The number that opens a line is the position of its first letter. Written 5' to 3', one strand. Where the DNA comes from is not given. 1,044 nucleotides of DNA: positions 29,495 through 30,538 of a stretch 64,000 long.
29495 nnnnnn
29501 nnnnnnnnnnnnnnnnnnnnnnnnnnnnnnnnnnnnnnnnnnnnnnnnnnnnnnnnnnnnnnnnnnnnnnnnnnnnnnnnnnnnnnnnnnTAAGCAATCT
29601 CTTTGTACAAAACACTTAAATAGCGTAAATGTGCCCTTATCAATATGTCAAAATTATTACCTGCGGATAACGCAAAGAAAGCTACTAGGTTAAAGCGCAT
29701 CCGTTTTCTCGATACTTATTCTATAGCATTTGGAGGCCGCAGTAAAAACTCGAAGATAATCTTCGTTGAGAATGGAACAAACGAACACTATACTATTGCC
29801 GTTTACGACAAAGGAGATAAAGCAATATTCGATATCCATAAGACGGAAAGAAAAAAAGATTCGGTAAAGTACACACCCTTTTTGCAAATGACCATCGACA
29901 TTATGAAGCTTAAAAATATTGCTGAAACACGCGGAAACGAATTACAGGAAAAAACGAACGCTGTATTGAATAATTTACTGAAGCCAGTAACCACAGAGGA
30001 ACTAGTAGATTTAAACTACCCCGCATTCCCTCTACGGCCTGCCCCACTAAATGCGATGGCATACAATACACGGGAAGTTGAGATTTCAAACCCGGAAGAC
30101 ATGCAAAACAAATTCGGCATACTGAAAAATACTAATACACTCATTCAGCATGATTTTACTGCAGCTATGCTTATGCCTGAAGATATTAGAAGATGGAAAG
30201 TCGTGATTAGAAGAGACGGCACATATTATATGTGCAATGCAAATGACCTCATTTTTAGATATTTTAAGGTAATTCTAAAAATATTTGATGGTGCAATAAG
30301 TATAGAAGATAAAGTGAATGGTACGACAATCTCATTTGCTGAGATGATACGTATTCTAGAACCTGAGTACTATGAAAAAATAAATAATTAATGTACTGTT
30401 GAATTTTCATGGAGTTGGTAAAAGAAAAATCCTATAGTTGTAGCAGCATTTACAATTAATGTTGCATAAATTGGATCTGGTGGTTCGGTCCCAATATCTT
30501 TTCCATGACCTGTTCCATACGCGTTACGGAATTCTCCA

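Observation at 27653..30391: Uncharacterised two-gene module (646-aa nuclease plus 248-aa partner) in a defence cargo block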

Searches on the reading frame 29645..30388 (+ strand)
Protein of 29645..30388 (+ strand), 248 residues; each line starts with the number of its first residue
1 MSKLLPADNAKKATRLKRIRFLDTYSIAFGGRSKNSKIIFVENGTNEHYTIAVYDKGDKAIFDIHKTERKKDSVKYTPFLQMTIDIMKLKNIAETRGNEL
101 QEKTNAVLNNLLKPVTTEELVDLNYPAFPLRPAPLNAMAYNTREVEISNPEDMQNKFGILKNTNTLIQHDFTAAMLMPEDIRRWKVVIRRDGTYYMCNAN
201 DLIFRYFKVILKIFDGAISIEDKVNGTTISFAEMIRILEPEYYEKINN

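Call 6: search_protein_families(library=pfam, proteins=[window:29645-30388:+], max_evalue=1)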
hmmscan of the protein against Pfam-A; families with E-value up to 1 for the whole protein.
window:29645-30388:+ (248 aa): 0 families

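Call 7: search_protein_families(library=padloc, proteins=[window:29645-30388:+], max_evalue=1)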
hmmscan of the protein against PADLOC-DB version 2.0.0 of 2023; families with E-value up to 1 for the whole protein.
window:29645-30388:+ (248 aa): 0 families

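Call 8: search_protein_families(library=ncbifam, proteins=[window:29645-30388:+], max_evalue=1)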
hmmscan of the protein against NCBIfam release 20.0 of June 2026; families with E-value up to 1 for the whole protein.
window:29645-30388:+ (248 aa): 0 families

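Call 11: find_homologous_proteins(query=window:29645-30388:+)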
Query window:29645-30388:+ (248 aa): 1 proteins with E <= 0.001 among 133 candidates.
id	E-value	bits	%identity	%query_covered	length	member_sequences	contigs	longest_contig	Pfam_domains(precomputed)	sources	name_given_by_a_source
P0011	2.8e-160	549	100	100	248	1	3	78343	-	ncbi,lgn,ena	-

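Call 27: search_solved_structures(query=window:29645-30388:+, max_evalue=10)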
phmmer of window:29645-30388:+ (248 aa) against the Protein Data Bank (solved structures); distinct sequences matched with E-value up to 10: 0.

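Call 33: search_protein_representatives(protein=window:29645-30388:+)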
Query: 248 residues. Proteins with E-value up to 0.001 (for the whole library): 10; up to 1e-10: 5; up to 1e-30: 2. The best 10 are listed.
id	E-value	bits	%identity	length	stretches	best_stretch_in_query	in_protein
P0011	9.0e-161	548.8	100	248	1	1-248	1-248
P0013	1.8e-34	135.5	33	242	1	5-241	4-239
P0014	7.5e-24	100.8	33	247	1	5-237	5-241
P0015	3.3e-16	75.8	32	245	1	17-236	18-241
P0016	4.5e-14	68.8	30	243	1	16-236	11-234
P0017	1.1e-05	41.4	30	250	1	16-224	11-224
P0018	5.9e-05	39.0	33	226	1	7-117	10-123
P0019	1.4e-04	37.7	29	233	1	8-222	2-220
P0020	2.3e-04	37.0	25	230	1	12-225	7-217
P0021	2.7e-04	36.8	25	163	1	8-122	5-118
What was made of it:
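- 29645..30391 (+): Gene B: 248-aa protein of a small family with no known relatives. It is carried by mobile elements (one relative is annotated as Thermoplasmatota archaeon) and is not a partner of A. An exhaustive phmmer search found 9 distant relatives at 25-33% identity (call 33).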

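Call 34: find_encoding_contigs(protein=P0013, flank=8000, max_places=3)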
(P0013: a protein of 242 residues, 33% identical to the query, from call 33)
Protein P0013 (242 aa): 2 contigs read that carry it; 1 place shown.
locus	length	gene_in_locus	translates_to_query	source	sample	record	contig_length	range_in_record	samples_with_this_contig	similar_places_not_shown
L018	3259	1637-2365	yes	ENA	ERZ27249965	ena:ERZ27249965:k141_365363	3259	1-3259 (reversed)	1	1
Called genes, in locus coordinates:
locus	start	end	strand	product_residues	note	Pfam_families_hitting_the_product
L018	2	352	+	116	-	?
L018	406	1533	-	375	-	-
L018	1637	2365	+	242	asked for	-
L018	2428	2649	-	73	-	-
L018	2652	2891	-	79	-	-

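Call 45: predict_structure(alignment_id=A2)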
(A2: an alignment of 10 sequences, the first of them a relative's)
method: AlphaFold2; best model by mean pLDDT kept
length: 248 residues; sequences in the alignment: 10
mean_pLDDT: 80.3   pTM: 0.62
mean pLDDT of the five models: 80.3, 78.9, 78.8, 78.4, 77.7
residues with pLDDT >= 90: 69; 70-90: 137; 50-70: 28; < 50: 14
segments of 3 or more residues with pLDDT < 50: 1-11
pLDDT, mean of each block of 10 residues (from residue 1): 36 69 75 68 85 89 91 90 92 89 90 94 88 56 79 75 83 88 89 92 84 83 89 72 60
secondary structure, 60 per line:
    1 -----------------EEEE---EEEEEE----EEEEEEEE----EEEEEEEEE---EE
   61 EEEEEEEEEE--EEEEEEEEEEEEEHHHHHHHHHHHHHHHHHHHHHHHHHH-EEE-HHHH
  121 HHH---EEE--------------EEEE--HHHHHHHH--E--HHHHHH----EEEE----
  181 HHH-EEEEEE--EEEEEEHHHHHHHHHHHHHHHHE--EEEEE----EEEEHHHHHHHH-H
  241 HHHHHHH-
elements in order: E18-21 E25-30 E35-42 E47-55 E59-70 E73-85 H86-111 E113-115 H117-123 E127-129 E144-147 H150-157 H163-168 E173-176 E185-190 E193-198 H199-214 E218-222 E227-230 H231-238 H240-247
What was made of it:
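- Closest known: 2H phosphoesterases. Different: In B the motifs are 17 residues apart, on two successive predicted beta-strands (aa 47-55 and 59-70; call 45).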

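Call 48: list_cluster_members(proteins=[P0013, P0014, P0015, P0016, P0017, P0018, P0019, P0020, P0021, P0011])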
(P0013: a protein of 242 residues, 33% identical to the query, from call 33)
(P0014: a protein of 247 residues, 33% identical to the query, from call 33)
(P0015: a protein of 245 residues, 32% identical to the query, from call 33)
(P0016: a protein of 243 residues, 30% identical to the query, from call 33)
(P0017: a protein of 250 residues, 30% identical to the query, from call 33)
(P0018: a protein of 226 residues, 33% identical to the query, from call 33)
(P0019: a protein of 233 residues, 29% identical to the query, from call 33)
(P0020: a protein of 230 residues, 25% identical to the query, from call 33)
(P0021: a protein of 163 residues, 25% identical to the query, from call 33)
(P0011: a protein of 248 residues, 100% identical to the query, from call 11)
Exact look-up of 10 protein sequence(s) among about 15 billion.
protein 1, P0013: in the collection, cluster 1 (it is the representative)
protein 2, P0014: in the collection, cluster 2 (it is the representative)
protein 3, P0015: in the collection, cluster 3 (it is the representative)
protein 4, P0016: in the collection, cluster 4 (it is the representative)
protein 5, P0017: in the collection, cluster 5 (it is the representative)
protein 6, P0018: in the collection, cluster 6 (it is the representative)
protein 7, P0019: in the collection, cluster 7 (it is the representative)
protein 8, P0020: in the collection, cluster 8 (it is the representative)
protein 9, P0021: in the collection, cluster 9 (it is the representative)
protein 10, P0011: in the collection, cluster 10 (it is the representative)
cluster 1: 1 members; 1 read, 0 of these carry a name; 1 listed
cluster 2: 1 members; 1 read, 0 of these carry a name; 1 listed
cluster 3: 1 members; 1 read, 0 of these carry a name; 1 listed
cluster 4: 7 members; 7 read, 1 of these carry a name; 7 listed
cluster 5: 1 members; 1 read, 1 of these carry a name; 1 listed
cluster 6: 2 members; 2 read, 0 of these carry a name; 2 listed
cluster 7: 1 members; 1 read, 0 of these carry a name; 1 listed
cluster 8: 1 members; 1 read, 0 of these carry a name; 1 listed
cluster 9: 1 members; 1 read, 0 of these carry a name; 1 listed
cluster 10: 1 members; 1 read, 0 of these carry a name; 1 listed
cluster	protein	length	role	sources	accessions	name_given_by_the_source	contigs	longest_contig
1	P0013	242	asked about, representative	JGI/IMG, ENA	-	-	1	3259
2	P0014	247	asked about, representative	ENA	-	-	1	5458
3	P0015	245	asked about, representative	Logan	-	-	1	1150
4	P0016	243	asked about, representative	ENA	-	-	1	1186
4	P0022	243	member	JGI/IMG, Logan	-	hypothetical protein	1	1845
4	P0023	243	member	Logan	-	-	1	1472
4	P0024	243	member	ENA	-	-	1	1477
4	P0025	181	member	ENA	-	-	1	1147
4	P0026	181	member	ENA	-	-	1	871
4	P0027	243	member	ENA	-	-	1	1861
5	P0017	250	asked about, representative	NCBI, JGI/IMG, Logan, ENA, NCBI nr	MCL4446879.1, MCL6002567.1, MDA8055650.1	MAG: hypothetical protein M0Z77_08415 [Thermoplasmatales archaeon] | hypothetical protein | hypothetical protein [Candidatus Thermoplasmatota archaeon]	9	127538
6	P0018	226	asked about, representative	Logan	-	-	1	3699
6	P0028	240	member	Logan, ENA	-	-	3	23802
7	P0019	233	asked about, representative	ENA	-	-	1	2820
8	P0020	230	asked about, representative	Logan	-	-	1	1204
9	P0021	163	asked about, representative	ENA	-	-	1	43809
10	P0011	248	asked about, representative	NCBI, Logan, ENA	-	-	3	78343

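Call 49: fold_search(model_id=the predicted structure, library=pdb)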
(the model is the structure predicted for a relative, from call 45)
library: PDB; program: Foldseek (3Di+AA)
matches with E <= 10: 887; with E <= 0.001: 0
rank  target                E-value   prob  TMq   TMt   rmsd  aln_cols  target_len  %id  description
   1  7ui9_n                3.3e-02  0.21  0.15  0.08  18.4       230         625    8  Core Mediator-PICearly (Copy A) (released 2023-02-15)
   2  4tps_A                4.1e-02  0.54  0.11  0.17  10.8        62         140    6  Sporulation Inhibitor of DNA Replication, SirA, in complex with Domain I of DnaA (released 2014-07-30)
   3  7tdz_A                4.4e-02  0.15  0.16  0.04  23.8       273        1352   12  Cryo-EM model of protomer of the cytoplasmic ring of the nuclear pore complex from Xenopus laevis (released 2022-06-22)
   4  3dcd_A                1.2e-01  0.13  0.16  0.14  16.5       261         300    8  X-ray structure of the galactose mutarotase related enzyme Q5FKD7 from Lactobacillus acidophilus at the resolution 1.9 (released 2008-07-29)
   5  4l9c_A                2.5e-01  0.92  0.17  0.26   4.0        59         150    7  Crystal structure of the FP domain of human F-box protein Fbxo7 (native) (released 2014-01-15)
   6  3ii2                  3.2e-01  0.82  0.17  0.27   5.6        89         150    8  Structure of ORF157 from Acidianus Filamentous Virus 1 (released 2010-03-23)
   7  1jmx_B                3.2e-01  0.23  0.13  0.10  12.0        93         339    9  crystal structure of a quinohemoprotein amine dehydrogenase from pseudomonas putida (released 2002-01-16)
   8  1jju_B                3.2e-01  0.21  0.12  0.09  11.8        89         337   11  Structure of a Quinohemoprotein Amine Dehydrogenase with a Unique Redox Cofactor and Highly Unusual Crosslinking (released 2001-12-12)
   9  7xdl_B                3.2e-01  0.15  0.10  0.03  14.4       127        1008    8  Cryo-EM structure of SARS-CoV-2 Delta Spike protein in complex with BA7208 and BA7125 fab (released 2023-03-15)
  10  7edh_C                3.4e-01  0.07  0.08  0.03  13.7       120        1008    7  Cryo-EM structure of SARS-CoV-2 S-UK variant (B.1.1.7), one RBD-up conformation 3 (released 2021-09-01)
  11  8v1r_B                3.4e-01  0.04  0.11  0.11  19.2       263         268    5  Herpes simplex virus 1 polymerase holoenzyme bound to DNA and DTTP in closed conformation (released 2024-09-04)
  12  6vsb_A                3.4e-01  0.03  0.11  0.04  23.0       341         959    7  Prefusion 2019-nCoV spike glycoprotein with a single receptor-binding domain up (released 2020-02-26)
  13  7tf8_B                3.4e-01  0.03  0.10  0.03  23.5       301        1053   10  SARS-CoV-2 Omicron 3-RBD down Spike Protein Trimer without the P986-P987 stabilizing mutations (S-GSAS-Omicron) (released 2022-02-16)
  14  4l9h                  3.6e-01  0.77  0.15  0.22   3.4        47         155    8  Crystal structure of the FP domain of human F-box protein Fbxo7(SeMet) (released 2014-01-15)
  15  3ild                  3.8e-01  0.57  0.17  0.27   7.9        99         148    8  Structure of ORF157-K57A from Acidianus filamentous virus 1 (released 2010-03-23)
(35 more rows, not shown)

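Call 50: find_encoding_contigs(protein=P0017, flank=8000, max_places=3)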
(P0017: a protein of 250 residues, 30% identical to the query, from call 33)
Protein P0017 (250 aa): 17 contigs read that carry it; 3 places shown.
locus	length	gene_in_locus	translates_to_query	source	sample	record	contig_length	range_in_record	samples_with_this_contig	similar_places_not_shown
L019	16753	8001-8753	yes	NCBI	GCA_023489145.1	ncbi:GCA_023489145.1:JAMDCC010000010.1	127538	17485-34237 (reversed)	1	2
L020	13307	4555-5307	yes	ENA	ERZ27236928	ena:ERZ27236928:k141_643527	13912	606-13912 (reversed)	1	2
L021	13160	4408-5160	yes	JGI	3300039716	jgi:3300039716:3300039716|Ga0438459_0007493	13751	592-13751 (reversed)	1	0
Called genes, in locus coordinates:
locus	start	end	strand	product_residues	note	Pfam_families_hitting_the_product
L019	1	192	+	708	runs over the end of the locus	PF00122:E1-E2_ATPase, PF00702:Hydrolase, PF08282:Hydrolase_3 (weak)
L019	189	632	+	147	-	PF02669:KdpC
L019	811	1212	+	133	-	PF12680:SnoaL_2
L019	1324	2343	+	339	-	PF01435:Peptidase_M48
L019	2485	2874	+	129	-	PF01575:MaoC_dehydratas (faint)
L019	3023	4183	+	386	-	PF01546:Peptidase_M20, PF07687:M20_dimer (weak)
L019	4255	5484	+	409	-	PF02899:Phage_int_SAM_1 (faint), PF00589:Phage_integrase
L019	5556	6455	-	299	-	-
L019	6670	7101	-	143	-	-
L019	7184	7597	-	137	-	-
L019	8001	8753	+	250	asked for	-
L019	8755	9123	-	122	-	-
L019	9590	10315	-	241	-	-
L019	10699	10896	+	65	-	-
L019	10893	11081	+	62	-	-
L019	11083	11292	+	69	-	-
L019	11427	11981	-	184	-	-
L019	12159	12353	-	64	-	-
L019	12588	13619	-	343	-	-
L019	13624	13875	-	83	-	-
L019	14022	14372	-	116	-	-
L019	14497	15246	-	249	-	-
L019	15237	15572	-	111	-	-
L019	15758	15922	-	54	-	-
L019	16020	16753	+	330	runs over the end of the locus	-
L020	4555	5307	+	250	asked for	-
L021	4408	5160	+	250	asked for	-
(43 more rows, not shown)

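Call 51: find_encoding_contigs(protein=P0014, flank=8000, max_places=2)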
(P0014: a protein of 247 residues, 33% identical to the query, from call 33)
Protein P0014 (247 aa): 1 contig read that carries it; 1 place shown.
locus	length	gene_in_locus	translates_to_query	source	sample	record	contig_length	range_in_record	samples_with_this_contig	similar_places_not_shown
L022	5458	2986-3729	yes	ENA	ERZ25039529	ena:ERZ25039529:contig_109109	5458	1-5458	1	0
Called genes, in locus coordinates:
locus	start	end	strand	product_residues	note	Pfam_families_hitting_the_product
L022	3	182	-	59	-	?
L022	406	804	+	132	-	-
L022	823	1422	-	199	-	PF00293:NUDIX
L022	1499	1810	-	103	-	-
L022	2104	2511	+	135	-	-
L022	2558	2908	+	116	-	-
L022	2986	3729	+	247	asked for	-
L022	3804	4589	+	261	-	-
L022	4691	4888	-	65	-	-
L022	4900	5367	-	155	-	-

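Call 60: fold_search(model_id=the predicted structure, library=viral)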
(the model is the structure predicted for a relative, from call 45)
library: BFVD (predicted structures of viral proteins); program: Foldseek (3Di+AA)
matches with E <= 10: 1104; with E <= 0.001: 0
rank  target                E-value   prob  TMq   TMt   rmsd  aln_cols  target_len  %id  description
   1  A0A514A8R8            3.8e-02  0.97  0.19  0.39  11.2        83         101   17  Uncharacterized protein [Pantoea phage Kyle]
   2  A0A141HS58            3.8e-02  0.91  0.17  0.22   6.7        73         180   20  (no name in the UniProt tables at hand)
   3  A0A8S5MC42            4.6e-02  0.98  0.18  0.50  12.1        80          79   12  Uncharacterized protein [Podoviridae sp. ct53O25]
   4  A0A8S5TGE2            5.8e-02  0.51  0.18  0.22  13.8       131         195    7  Uncharacterized protein [Phage sp. ctL4h4]
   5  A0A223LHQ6            6.9e-02  0.47  0.12  0.19  16.4       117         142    8  Uncharacterized protein [Erwinia phage vB_EamM_RisingSun]
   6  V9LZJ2                7.3e-02  0.16  0.12  0.18  18.8       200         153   14  Uncharacterized protein [Vibrio phage VP4B]
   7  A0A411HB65            8.7e-02  0.28  0.12  0.06  10.6        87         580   14  ODV-E66 [Homarus gammarus nudivirus]
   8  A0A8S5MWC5            9.2e-02  0.15  0.17  0.10  18.4       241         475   11  Uncharacterized protein [Myoviridae sp. ct3wi9]
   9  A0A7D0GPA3            9.8e-02  0.80  0.17  0.33  14.4        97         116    8  (no name in the UniProt tables at hand)
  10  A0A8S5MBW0            1.0e-01  0.97  0.18  0.54  13.1        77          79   12  Uncharacterized protein [Podoviridae sp. ct53O25]
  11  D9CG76                1.0e-01  0.08  0.12  0.14  16.5       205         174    8  (no name in the UniProt tables at hand)
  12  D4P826                1.1e-01  0.97  0.22  0.21  11.7        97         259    9  Gp51 [Rhodococcus phage ReqiPine5]
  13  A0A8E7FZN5            1.1e-01  0.08  0.14  0.12  25.4       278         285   13  (no name in the UniProt tables at hand)
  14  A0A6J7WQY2            1.2e-01  0.85  0.18  0.44   8.4        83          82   10  Uncharacterized protein [uncultured Caudovirales phage]
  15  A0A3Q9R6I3            1.4e-01  0.51  0.15  0.24   6.4        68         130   18  (no name in the UniProt tables at hand)
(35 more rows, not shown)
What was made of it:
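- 29645..30391 (+): The AF2 model is good (pLDDT 80, call 45), but Foldseek against PDB and BFVD found nothing with E below 0.03 (calls 49, 60).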

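Call 67: find_related_loci(query=A5, collection=metagenome_contigs, flank=8000)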
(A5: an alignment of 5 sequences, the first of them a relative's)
Query A5 (248 aa) in metagenome_contigs; peptide patterns used: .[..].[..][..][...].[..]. (x = any residue, [..] = any of these).
17 stretches matched a pattern; 1 encode a relative of the query (tblastn E <= 1e-3); 1 distinct loci.
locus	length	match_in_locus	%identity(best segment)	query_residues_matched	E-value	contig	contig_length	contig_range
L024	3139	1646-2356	33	5-242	7e-42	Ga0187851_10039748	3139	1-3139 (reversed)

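Call 68: find_related_loci(query=A5, collection=viral_contigs, flank=8000)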
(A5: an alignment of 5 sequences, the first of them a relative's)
Query A5 (248 aa) in viral_contigs; peptide patterns used: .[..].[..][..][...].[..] (x = any residue, [..] = any of these).
14 stretches matched a pattern, but none encodes a relative of the query by tblastn (E <= 1e-3).

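Call 72: search_protein_families(library=phrogs, proteins=[window:29645-30388:+, P0017, P0013], max_evalue=0.1)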
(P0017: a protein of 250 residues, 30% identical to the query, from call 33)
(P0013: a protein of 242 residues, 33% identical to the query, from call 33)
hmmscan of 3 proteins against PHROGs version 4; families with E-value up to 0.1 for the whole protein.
window:29645-30388:+ (248 aa): 0 families

P0017 (250 aa): 0 families

P0013 (242 aa): 0 families

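Call 74: search_dna_similar(query=window:29645-30388:+, collection=plasmids, mode=protein, max_evalue=0.01, max_rows=10)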
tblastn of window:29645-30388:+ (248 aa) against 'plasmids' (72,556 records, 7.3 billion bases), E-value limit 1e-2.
No match.

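Call 89: search_protein_families(library=pfam, proteins=[L018:406-1533:-, L022:3804-4589:+, L022:2104-2511:+, L022:2558-2908:+, L019:7184-7597:-, L019:8755-9123:-, L019:9590-10315:-, L019:5556-6455:-, L019:6670-7101:-, L022:4900-5367:-], max_evalue=0.01)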
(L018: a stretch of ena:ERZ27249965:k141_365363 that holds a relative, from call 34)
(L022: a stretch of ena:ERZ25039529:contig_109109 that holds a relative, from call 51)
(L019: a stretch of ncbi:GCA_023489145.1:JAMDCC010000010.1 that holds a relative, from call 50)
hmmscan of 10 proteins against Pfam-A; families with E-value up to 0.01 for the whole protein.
L018:406-1533:- (375 aa): 0 families

L022:3804-4589:+ (261 aa): 0 families

L022:2104-2511:+ (135 aa): 0 families

L022:2558-2908:+ (116 aa): 0 families

L019:7184-7597:- (137 aa): 6 families
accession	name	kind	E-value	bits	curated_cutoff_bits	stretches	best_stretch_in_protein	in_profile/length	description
PF13248.11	Zn_ribbon_3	-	9.7e-05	22.1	27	1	113-137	2-26/26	zinc-ribbon domain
PF13240.11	Zn_Ribbon_1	-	0.0003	20.9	25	1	116-137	2-23/23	zinc-ribbon domain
PF18073.7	Zn_ribbon_LapB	-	0.00085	19.4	25.7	1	115-135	2-22/28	Rubredoxin metal binding domain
PF21349.2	RUBY_RBDX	-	0.002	18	26.5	1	115-136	2-25/30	Rubrerythrin, rubredoxin-like domain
PF13717.11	Zn_ribbon_4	-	0.003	17.9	30.3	0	101-121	13-33/36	zinc-ribbon domain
PF24463.1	DUF7577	-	0.0046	17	28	0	114-123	3-12/27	Domain of unknown function (DUF7577)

L019:8755-9123:- (122 aa): 1 family
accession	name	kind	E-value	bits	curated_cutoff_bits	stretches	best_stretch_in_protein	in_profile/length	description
PF13650.11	Asp_protease_2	-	0.0011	20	24.3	1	13-101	5-88/90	Aspartyl protease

L019:9590-10315:- (241 aa): 0 families

L019:5556-6455:- (299 aa): 2 families
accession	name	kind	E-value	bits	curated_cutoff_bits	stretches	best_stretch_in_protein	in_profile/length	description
PF03008.20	DUF234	-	6.4e-05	23.7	22.5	1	137-210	19-96/100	Archaea bacterial proteins of unknown function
PF16619.10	SUIM_assoc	-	0.0089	16.4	34.1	0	43-59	13-29/60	Unstructured region C-term to UIM in Ataxin3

L019:6670-7101:- (143 aa): 0 families

L022:4900-5367:- (155 aa): 0 families

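Call 93: search_solved_structures(query=A2, max_evalue=10)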
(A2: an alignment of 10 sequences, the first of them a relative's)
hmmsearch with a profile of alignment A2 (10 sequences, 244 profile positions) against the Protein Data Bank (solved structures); distinct sequences matched with E-value up to 10: 3.
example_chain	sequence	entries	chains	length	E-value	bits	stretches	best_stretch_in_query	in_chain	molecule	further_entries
3lby_A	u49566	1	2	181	0.053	16.2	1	11-55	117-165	Putative uncharacterized protein SMU.1697c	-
8adb_A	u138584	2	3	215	0.38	13.4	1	160-200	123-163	Deubiquitinating enzyme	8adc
6wvs_A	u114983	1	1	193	0.75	12.4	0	159-204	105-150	DeNovoTIM15 hyperstable de novo TIM barrel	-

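Call 94: search_protein_families(library=pfam, alignment_id=A2, max_evalue=10)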
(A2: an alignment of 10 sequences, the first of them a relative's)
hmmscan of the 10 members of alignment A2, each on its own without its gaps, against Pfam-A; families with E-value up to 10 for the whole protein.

A. member 1, P0011 (248 aa): 0 families

B. families by the number of members that match (of 10 scanned): 5 families
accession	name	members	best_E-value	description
PF01473.26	Choline_bind_1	2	0.13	Putative cell wall binding repeat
PF13864.11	Enkurin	1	0.021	Calmodulin-binding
PF05757.16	PsbQ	1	0.06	Oxygen evolving enhancer protein 3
PF19550.4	DUF6073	1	0.19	Family of unknown function (DUF6073)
PF24033.1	DUF7342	1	0.27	Family of unknown function (DUF7342)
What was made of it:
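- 29645..30391 (+): No Pfam or PDB profile hit was found (calls 93, 94).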

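Call 97: search_dna_similar(query=window:29645-30388:+, collection=phages, mode=protein, max_evalue=0.01, max_rows=10)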
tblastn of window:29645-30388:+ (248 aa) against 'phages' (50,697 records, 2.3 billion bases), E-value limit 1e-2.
No match.
